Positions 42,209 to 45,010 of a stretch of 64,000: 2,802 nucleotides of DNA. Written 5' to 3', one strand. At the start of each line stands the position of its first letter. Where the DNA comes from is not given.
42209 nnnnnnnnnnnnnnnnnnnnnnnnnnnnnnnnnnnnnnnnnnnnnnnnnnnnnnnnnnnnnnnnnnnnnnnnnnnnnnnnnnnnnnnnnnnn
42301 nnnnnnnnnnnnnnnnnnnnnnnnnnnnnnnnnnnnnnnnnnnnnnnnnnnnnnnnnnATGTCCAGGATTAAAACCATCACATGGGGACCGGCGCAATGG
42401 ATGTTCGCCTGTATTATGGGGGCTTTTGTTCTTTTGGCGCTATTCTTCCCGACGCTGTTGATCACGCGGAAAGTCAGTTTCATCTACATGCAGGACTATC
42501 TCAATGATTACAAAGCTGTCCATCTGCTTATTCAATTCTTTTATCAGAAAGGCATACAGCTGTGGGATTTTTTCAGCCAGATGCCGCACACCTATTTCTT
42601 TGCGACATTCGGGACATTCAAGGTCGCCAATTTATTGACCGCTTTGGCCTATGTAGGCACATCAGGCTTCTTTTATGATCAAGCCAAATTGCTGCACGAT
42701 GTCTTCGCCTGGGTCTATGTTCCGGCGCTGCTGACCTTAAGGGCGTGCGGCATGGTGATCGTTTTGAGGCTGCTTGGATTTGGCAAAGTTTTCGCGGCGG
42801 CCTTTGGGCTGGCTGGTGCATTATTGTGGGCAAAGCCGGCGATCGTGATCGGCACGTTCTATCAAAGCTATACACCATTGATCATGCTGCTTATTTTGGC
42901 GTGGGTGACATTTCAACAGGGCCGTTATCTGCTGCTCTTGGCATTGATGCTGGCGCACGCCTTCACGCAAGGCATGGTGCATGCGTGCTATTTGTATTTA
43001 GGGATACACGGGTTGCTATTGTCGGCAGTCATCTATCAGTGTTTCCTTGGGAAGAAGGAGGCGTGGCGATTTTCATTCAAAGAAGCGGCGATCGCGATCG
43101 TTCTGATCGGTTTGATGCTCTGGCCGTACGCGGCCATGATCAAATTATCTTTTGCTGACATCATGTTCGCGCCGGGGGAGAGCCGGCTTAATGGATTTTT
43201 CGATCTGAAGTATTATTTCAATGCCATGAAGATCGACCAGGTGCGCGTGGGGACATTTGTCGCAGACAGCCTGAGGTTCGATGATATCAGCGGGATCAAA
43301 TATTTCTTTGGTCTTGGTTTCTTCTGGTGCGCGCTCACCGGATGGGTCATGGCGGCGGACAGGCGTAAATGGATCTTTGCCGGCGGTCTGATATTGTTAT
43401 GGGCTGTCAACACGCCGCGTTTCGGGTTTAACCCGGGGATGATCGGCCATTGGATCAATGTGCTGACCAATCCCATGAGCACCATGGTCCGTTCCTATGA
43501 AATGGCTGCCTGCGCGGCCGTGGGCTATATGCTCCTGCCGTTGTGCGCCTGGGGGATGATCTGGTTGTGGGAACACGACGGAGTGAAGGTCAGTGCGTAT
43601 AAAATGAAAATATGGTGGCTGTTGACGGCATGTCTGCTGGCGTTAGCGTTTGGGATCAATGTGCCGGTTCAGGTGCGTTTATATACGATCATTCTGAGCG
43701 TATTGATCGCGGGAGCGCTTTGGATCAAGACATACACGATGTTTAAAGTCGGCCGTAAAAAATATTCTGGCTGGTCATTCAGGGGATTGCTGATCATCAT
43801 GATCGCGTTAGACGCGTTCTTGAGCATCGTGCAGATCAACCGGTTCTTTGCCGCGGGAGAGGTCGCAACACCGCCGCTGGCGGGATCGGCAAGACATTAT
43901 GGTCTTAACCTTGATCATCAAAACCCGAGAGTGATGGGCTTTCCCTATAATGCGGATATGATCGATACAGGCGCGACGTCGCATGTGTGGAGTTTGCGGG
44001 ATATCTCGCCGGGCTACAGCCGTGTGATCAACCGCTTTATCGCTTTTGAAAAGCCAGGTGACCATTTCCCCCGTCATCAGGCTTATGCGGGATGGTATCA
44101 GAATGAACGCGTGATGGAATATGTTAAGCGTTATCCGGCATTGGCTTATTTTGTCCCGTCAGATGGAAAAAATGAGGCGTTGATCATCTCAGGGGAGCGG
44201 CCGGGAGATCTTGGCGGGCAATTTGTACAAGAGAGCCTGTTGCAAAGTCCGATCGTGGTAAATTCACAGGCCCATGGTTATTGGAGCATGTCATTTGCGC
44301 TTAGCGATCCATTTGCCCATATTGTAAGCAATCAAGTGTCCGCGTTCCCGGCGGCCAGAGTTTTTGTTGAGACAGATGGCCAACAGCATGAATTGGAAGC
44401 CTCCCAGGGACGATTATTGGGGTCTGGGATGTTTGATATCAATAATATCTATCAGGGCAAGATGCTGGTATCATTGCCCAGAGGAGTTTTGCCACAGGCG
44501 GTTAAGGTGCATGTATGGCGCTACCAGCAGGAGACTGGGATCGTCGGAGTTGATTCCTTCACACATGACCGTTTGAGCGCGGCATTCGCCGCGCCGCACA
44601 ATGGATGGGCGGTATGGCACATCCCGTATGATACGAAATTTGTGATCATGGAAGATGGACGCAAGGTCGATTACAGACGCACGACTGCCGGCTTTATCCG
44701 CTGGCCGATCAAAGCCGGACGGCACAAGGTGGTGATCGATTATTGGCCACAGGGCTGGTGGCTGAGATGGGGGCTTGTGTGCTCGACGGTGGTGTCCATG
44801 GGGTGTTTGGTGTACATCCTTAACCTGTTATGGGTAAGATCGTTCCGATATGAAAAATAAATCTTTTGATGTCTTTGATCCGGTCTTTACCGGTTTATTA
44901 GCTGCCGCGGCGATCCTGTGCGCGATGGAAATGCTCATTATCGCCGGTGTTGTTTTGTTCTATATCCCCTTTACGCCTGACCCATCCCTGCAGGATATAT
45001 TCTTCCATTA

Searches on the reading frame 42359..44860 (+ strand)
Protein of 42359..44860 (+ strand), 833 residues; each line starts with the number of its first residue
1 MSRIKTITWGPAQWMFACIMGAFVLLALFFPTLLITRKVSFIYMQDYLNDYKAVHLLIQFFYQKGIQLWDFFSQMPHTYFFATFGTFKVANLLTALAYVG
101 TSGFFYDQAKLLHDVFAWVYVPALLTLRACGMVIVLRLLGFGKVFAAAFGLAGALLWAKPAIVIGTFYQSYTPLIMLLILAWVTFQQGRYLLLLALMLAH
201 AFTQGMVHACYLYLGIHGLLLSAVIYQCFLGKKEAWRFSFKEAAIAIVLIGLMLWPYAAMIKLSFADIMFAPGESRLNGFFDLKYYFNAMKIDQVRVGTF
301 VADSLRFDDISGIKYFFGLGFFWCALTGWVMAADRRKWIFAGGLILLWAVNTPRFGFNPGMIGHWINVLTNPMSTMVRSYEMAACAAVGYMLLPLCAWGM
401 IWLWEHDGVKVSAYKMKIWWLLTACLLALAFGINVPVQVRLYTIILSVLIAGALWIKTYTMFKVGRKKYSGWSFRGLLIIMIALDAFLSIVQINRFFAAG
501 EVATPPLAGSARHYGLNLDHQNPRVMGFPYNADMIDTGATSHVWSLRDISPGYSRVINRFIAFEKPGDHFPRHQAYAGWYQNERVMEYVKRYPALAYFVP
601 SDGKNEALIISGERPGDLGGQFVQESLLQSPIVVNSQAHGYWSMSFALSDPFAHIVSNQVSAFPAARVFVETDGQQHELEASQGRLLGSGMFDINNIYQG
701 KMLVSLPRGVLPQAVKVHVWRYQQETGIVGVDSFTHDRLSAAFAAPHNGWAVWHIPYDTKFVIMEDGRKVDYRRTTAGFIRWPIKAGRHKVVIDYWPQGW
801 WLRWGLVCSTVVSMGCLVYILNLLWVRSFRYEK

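Call 6: search_protein_families(library=pfam, proteins=[window:42359-44860:+], max_evalue=0.01)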
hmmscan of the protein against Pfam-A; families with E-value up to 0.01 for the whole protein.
window:42359-44860:+ (833 aa): 1 family
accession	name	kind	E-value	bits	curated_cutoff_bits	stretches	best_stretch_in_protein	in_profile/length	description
PF09586.16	YfhO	-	4.8e-08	32.3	28.5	1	735-809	762-835/835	Bacterial membrane protein YfhO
